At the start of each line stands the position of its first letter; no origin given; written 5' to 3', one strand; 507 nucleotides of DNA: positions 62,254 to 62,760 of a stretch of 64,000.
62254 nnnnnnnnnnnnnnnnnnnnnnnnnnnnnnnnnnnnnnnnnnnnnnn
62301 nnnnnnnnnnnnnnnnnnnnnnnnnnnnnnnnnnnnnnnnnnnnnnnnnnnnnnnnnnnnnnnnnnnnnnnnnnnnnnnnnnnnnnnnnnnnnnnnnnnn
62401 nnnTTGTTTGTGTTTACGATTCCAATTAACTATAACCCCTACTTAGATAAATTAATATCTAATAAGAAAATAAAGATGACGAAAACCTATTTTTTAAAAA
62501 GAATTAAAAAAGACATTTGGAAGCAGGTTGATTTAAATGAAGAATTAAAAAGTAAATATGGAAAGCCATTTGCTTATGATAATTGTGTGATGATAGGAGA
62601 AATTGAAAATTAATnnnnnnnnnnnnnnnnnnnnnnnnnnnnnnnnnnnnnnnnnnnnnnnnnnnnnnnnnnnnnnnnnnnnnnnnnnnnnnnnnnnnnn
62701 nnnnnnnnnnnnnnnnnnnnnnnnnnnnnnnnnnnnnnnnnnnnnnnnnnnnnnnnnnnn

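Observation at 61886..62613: G7 homopolymer frameshift splitting a SAM-methyltransferase in the glycosylation island (candidate phase-variation switch)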

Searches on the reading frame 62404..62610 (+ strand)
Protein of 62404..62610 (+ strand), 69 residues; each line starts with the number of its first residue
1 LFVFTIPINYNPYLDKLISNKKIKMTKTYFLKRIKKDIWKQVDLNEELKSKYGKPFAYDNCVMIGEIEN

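Call 10: list_cluster_members(proteins=[P0001, window:62404-62610:+, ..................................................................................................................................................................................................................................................])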
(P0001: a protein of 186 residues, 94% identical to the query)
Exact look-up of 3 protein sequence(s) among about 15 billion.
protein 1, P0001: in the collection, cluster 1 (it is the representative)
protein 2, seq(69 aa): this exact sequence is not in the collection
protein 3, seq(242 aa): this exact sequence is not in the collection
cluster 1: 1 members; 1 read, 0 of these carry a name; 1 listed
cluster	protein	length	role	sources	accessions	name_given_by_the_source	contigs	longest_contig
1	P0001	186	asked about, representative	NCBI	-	-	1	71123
